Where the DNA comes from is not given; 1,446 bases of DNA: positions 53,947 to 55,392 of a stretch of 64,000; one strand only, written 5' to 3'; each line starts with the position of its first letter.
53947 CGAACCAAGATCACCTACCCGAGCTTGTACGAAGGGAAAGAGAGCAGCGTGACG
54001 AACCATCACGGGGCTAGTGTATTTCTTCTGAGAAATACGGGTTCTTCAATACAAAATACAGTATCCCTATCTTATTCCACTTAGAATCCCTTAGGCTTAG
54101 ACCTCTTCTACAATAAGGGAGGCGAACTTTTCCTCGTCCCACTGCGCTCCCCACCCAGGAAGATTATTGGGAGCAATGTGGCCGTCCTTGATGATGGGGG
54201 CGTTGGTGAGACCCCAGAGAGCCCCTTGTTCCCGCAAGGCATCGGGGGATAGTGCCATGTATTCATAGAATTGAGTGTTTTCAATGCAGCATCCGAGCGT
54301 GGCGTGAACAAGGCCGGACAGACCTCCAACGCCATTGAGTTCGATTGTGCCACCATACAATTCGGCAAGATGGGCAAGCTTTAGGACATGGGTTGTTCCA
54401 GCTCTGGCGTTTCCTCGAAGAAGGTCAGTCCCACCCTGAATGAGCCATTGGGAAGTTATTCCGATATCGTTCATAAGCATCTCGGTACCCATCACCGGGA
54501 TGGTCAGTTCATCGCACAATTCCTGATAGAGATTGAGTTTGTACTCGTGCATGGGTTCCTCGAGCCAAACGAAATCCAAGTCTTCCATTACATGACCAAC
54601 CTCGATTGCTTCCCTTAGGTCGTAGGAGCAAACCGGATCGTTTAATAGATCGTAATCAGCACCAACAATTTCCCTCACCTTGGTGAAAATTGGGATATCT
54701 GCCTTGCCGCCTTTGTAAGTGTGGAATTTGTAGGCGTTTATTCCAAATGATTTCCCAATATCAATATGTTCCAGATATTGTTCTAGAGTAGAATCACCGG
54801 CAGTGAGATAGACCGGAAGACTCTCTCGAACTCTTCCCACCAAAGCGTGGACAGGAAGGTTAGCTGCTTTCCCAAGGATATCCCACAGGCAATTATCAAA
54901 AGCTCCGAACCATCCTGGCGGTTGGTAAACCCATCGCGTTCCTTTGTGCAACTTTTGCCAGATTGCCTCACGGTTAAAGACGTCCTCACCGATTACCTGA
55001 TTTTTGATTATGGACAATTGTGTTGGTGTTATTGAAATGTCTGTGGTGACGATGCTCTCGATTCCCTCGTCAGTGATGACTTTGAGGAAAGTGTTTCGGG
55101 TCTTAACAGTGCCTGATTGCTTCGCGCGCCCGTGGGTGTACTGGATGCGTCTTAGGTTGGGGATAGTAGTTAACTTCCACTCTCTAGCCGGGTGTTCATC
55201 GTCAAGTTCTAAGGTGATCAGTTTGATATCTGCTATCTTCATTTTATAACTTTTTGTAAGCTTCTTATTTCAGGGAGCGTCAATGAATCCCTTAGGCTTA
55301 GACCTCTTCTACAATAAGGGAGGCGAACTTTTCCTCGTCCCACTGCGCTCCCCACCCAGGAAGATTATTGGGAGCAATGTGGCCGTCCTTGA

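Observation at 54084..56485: Near-perfect 1201-bp tandem duplication of a complete enolase-superfamily gene, with every difference confined to the 5' ~100 bp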

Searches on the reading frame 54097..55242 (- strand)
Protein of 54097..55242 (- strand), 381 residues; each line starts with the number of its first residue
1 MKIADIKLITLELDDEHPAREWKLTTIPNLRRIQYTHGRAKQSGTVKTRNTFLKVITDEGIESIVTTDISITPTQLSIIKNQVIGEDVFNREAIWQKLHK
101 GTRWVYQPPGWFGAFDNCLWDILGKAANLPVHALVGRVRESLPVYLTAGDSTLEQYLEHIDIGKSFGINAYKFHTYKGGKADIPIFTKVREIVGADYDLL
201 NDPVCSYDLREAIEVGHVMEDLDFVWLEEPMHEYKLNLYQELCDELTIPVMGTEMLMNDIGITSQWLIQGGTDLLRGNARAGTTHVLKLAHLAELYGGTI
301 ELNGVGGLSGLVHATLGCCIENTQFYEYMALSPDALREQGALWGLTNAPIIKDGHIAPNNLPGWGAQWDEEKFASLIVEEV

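Call 4: search_protein_families(library=pfam, proteins=[window:54097-55242:-])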
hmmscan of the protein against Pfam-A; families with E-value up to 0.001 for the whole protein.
window:54097-55242:- (381 aa): 2 families
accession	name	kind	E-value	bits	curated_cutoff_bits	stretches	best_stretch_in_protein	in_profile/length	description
PF13378.12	MR_MLE_C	-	6.4e-28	98.4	29.4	1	167-371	14-218/219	Enolase C-terminal domain-like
PF02746.21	MR_MLE_N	-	8.3e-07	29.7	22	1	49-136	27-117/117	Mandelate racemase / muconate lactonizing enzyme, N-terminal domain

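Call 10: find_encoding_contigs(protein=window:54097-55242:-, flank=6000, max_places=10)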
Protein window:54097-55242:- (381 aa): 2 contigs read that carry it; 1 place shown.
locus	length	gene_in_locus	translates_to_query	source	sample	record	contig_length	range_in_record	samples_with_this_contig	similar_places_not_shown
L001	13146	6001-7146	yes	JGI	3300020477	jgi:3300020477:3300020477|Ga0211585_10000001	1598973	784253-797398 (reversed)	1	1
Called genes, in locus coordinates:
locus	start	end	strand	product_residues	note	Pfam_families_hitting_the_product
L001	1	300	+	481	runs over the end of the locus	-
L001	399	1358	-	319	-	PF00701:DHDPS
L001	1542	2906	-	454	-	PF01546:Peptidase_M20, PF07687:M20_dimer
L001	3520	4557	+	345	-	PF00291:PALP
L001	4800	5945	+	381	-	PF02746:MR_MLE_N (weak), PF13378:MR_MLE_C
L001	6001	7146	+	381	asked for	PF02746:MR_MLE_N (weak), PF13378:MR_MLE_C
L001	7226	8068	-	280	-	PF05721:PhyH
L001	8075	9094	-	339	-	PF01408:GFO_IDH_MocA, PF22725:GFO_IDH_MocA_C3 (weak)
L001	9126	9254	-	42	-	-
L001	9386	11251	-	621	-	PF26099:DUF8034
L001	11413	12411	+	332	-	PF00389:2-Hacid_dh, PF02826:2-Hacid_dh_C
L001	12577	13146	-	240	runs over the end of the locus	PF03328:HpcH_HpaI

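Call 17: find_related_loci(query=window:54097-55242:-, collection=metagenome_contigs, flank=4000)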
Query window:54097-55242:- (381 aa) in metagenome_contigs; peptide patterns used: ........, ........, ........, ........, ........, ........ (x = any residue, [..] = any of these).
102 stretches matched a pattern; 72 encode a relative of the query (tblastn E <= 1e-3); 72 distinct loci.
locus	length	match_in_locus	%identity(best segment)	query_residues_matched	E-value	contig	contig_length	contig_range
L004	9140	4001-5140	69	1-381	0e+0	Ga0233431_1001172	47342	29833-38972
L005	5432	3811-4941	65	1-380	2e-175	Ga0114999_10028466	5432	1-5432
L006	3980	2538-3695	65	1-381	1e-176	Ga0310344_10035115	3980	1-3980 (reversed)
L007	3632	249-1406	65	1-381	2e-177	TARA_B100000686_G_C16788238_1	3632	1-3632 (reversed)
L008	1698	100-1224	65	1-380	0e+0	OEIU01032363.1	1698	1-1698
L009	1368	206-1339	65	1-380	0e+0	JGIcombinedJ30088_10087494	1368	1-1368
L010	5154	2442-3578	64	1-381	5e-167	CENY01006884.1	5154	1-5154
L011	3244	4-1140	63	1-381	2e-170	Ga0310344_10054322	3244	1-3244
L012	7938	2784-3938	62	1-380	2e-160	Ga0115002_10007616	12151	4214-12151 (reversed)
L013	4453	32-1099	66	24-381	1e-164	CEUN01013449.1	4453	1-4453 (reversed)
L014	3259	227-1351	62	1-380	3e-168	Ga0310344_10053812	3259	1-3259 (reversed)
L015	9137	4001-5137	61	1-381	8e-158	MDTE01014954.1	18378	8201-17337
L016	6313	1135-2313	61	1-380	3e-157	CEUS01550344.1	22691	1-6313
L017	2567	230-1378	60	1-380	1e-166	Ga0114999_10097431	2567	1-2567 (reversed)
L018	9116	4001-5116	60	1-378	3e-150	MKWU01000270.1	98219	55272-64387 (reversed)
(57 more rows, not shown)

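Call 20: list_cluster_members(proteins=[window:54097-55242:-, window:55298-56443:-, L003:7264-7557:+])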
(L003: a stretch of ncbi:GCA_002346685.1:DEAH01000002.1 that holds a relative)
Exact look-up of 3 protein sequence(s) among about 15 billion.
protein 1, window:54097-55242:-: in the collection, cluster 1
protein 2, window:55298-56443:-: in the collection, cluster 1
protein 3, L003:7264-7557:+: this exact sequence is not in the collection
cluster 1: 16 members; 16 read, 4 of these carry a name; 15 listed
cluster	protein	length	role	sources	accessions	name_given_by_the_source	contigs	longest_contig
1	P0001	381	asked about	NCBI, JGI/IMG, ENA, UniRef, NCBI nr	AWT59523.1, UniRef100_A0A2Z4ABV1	MAG: D-mannonate dehydratase [Candidatus Moanabacter tarae] | D-mannonate dehydratase n=1 Tax=Candidatus Moanibacter tarae TaxID=2200854 ...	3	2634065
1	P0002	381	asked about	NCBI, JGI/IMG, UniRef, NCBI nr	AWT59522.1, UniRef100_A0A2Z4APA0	MAG: D-mannonate dehydratase [Candidatus Moanabacter tarae] | D-mannonate dehydratase n=1 Tax=Candidatus Moanibacter tarae TaxID=2200854 ...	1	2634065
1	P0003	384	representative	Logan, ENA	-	-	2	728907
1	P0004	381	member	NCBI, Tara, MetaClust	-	strand:- start:61 stop:1206 length:1146 start_codon:yes stop_codon:yes gene_type:complete | TARA_125_MIX_0.22-3_scaffold9021_4_gene11338 COG4948 ""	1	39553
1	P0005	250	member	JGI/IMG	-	L-alanine-DL-glutamate epimerase-like enolase superfamily enzyme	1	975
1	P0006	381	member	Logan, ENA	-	-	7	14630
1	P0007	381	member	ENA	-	-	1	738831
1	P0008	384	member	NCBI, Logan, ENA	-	-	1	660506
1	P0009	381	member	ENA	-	-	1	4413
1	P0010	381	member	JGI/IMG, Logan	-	-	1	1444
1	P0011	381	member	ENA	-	-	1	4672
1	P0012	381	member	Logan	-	-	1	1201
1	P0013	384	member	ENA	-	-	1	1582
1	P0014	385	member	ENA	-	-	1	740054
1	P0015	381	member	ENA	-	-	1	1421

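Call 22: find_encoding_contigs(protein=P0014, flank=4000, max_places=6)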
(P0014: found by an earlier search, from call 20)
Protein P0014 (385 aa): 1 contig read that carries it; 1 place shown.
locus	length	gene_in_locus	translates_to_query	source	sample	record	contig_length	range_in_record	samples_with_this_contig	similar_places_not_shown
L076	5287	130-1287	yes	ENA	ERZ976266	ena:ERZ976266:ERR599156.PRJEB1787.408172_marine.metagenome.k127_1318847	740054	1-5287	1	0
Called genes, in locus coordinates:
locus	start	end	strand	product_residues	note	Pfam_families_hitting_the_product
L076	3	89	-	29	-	?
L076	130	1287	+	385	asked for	PF02746:MR_MLE_N (weak), PF13378:MR_MLE_C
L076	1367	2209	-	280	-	PF05721:PhyH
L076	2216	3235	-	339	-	PF01408:GFO_IDH_MocA, PF22725:GFO_IDH_MocA_C3 (weak)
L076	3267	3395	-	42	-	-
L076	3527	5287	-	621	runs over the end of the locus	PF26099:DUF8034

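Call 23: find_encoding_contigs(protein=P0003, flank=4000, max_places=6)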
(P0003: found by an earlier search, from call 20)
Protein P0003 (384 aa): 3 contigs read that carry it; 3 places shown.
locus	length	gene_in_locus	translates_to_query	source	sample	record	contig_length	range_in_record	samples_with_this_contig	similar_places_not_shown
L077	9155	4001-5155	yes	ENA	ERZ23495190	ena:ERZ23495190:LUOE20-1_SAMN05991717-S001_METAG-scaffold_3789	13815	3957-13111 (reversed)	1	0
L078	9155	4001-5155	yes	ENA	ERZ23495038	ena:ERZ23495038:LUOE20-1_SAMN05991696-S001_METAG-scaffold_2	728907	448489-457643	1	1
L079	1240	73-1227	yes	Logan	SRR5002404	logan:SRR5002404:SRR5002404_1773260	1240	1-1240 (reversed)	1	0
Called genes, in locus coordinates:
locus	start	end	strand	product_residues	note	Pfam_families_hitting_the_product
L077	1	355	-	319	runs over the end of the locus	PF00701:DHDPS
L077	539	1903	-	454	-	PF01546:Peptidase_M20, PF07687:M20_dimer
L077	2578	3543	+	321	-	PF00291:PALP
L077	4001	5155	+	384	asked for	PF02746:MR_MLE_N (weak), PF13378:MR_MLE_C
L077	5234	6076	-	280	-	PF05721:PhyH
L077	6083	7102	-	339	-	PF01408:GFO_IDH_MocA, PF22725:GFO_IDH_MocA_C3 (weak)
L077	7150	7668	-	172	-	-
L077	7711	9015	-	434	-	PF26099:DUF8034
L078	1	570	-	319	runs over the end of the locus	PF00701:DHDPS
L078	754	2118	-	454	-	PF01546:Peptidase_M20, PF07687:M20_dimer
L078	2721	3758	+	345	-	PF00291:PALP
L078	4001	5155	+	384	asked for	PF02746:MR_MLE_N (weak), PF13378:MR_MLE_C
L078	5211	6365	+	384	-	PF02746:MR_MLE_N (weak), PF13378:MR_MLE_C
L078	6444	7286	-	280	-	PF05721:PhyH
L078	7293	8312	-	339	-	PF01408:GFO_IDH_MocA, PF22725:GFO_IDH_MocA_C3 (weak)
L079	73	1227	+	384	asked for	PF02746:MR_MLE_N (weak), PF13378:MR_MLE_C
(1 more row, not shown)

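Call 24: find_encoding_contigs(protein=P0007, flank=4000, max_places=6)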
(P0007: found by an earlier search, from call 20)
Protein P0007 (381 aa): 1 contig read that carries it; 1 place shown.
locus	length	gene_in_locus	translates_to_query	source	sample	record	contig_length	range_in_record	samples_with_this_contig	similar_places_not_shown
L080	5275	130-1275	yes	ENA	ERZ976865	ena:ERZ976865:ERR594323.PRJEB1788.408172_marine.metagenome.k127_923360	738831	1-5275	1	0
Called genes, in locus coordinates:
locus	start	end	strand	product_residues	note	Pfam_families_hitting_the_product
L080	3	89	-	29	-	?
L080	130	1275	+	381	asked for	PF02746:MR_MLE_N (weak), PF13378:MR_MLE_C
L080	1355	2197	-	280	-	PF05721:PhyH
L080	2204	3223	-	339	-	PF01408:GFO_IDH_MocA, PF22725:GFO_IDH_MocA_C3 (weak)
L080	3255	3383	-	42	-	-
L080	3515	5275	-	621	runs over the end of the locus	PF26099:DUF8034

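Call 29: find_related_loci(query=window:54097-55242:-, collection=genome_contigs, flank=5000)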
Query window:54097-55242:- (381 aa) in genome_contigs; peptide patterns used: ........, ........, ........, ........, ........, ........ (x = any residue, [..] = any of these).
177 stretches matched a pattern; 163 encode a relative of the query (tblastn E <= 1e-3); the best 80 are kept; 80 distinct loci.
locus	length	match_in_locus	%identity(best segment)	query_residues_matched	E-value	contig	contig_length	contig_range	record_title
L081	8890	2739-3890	95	1-381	0e+0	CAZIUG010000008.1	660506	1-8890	MAG TPA_asm: uncultured Opitutales bacterium isolate SRP092796_co2_216 genome assembly, contig: k141_4917618, whole geno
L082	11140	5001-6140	86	1-380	0e+0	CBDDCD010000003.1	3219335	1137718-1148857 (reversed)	MAG: Candidatus Moanabacter sp. isolate 2850a97a-5ae3-46e8-bb4b-bf19cc2112fb genome assembly, contig: contig_3, whole ge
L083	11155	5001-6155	64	1-380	5e-168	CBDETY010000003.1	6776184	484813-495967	MAG: Candidatus Latescibacterota bacterium isolate 4ecebec3-674b-4d24-a34d-cb651c760dca genome assembly, contig: contig_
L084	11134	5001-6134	65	1-380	1e-166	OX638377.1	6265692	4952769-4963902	MAG: uncultured Latescibacteria bacterium isolate 96736c8f-e424-4c7a-a7cc-5c0d8e7e2df7 genome assembly, chromosome: 1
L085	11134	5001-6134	65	1-380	7e-166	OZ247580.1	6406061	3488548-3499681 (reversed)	MAG: Candidatus Latescibacterota bacterium isolate 34bd4037-9faa-49cb-aada-cae4c411e00c genome assembly, chromosome: 1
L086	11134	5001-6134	66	1-380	5e-166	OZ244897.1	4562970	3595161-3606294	MAG: Candidatus Latescibacterota bacterium isolate bebbca53-b648-47a2-9af5-4758833bd7f0 genome assembly, chromosome: 1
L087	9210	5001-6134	65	1-380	1e-165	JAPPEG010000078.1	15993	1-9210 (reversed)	MAG: Gemmatimonadota bacterium isolate IRC4_bin_45 NODE_2154_length_15993_cov_24.7705, whole genome shotgun sequence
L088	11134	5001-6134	65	1-380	4e-165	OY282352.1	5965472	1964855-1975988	MAG: uncultured Latescibacteria bacterium genome assembly, chromosome: 1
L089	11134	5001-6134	65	1-380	5e-165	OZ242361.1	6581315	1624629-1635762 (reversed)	MAG: Candidatus Latescibacterota bacterium isolate c7d3165a-3b70-4ca6-a93c-9a173e2068a1 genome assembly, chromosome: 1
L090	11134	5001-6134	64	1-380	8e-165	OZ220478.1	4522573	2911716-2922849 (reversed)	MAG: Candidatus Latescibacterota bacterium isolate 1cf545fa-d59a-4aa3-98d5-019dd537838a genome assembly, chromosome: 1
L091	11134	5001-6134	64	1-380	1e-164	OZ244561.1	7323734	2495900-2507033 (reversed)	MAG: Candidatus Latescibacterota bacterium isolate 14245923-b953-489b-b549-9f362580a9e9 genome assembly, chromosome: 1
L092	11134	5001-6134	64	1-380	2e-164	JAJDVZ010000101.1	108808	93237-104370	MAG: Candidatus Latescibacterota bacterium isolate jk18x22bins.75 k141_70817, whole genome shotgun sequence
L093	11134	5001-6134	64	1-380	1e-164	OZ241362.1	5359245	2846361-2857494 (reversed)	MAG: Candidatus Latescibacterota bacterium isolate 7df831f4-54e1-479f-8521-a5e6456f6651 genome assembly, chromosome: 1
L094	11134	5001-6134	65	1-380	3e-164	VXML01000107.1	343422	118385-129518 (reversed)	MAG: Gemmatimonadetes bacterium isolate SB0661_bin_36 NODE_24_length_343422_cov_87.719740, whole genome shotgun sequence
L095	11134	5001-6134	64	1-380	3e-164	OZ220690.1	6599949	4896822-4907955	MAG: Candidatus Latescibacterota bacterium isolate 4544edd8-ea3d-4877-aa30-594cc490bc13 genome assembly, chromosome: 1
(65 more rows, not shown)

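Call 30: find_encoding_contigs(protein=P0008, flank=4000, max_places=6)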
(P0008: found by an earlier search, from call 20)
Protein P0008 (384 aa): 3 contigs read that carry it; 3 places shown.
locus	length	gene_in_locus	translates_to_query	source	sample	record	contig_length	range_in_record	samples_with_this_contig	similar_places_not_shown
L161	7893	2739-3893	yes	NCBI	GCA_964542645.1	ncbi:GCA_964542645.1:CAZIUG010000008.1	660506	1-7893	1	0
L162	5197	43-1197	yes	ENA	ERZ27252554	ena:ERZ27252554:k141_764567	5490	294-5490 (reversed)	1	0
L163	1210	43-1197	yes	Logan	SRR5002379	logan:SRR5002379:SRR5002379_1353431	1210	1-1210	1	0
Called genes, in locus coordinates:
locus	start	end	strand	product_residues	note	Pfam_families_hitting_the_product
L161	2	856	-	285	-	?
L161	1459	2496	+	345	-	PF00291:PALP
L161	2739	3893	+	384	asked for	PF02746:MR_MLE_N (weak), PF13378:MR_MLE_C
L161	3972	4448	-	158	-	PF05721:PhyH (weak)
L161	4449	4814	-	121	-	-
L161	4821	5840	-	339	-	PF01408:GFO_IDH_MocA, PF22725:GFO_IDH_MocA_C3 (weak)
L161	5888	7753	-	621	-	PF26099:DUF8034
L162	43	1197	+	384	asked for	PF02746:MR_MLE_N (weak), PF13378:MR_MLE_C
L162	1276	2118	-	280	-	PF05721:PhyH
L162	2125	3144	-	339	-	PF01408:GFO_IDH_MocA, PF22725:GFO_IDH_MocA_C3 (weak)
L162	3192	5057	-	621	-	PF26099:DUF8034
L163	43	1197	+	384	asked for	PF02746:MR_MLE_N (weak), PF13378:MR_MLE_C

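Call 31: find_encoding_contigs(protein=P0004, flank=4000, max_places=6)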
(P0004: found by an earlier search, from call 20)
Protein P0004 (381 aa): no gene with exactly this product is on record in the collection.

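Call 33: find_encoding_contigs(protein=P0006, flank=4000, max_places=10)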
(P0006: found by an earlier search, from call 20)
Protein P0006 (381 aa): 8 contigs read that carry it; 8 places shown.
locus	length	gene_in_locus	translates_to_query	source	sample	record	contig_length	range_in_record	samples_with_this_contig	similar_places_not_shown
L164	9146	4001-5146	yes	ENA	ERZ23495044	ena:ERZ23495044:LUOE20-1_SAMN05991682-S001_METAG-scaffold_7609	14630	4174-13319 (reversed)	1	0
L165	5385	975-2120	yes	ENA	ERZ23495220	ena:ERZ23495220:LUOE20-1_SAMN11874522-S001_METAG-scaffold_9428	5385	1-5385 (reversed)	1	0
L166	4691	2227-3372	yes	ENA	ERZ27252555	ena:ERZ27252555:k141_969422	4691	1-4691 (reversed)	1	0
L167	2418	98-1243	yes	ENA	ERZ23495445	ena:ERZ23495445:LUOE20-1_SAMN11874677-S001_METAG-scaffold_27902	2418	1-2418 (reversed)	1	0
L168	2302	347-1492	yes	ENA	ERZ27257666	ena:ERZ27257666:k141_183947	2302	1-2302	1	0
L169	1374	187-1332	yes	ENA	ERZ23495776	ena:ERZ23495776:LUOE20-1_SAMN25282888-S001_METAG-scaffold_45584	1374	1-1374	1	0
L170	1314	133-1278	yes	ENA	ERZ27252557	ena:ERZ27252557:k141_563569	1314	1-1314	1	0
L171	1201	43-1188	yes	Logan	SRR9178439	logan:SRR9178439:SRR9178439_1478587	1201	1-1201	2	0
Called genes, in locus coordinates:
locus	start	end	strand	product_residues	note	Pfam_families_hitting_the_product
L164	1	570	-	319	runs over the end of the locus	PF00701:DHDPS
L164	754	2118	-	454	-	PF01546:Peptidase_M20, PF07687:M20_dimer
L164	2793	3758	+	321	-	PF00291:PALP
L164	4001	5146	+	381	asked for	PF02746:MR_MLE_N (weak), PF13378:MR_MLE_C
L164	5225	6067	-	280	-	PF05721:PhyH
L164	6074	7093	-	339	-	PF01408:GFO_IDH_MocA, PF22725:GFO_IDH_MocA_C3 (weak)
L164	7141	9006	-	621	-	PF26099:DUF8034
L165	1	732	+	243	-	?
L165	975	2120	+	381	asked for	PF02746:MR_MLE_N (weak), PF13378:MR_MLE_C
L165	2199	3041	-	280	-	PF05721:PhyH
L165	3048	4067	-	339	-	PF01408:GFO_IDH_MocA, PF22725:GFO_IDH_MocA_C3 (weak)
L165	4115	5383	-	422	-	?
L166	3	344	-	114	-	?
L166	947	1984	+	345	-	PF00291:PALP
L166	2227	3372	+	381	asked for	PF02746:MR_MLE_N (weak), PF13378:MR_MLE_C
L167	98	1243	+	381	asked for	PF02746:MR_MLE_N (weak), PF13378:MR_MLE_C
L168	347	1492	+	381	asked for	PF02746:MR_MLE_N (weak), PF13378:MR_MLE_C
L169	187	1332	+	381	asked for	PF02746:MR_MLE_N (weak), PF13378:MR_MLE_C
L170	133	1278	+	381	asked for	PF02746:MR_MLE_N (weak), PF13378:MR_MLE_C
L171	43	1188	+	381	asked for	PF02746:MR_MLE_N (weak), PF13378:MR_MLE_C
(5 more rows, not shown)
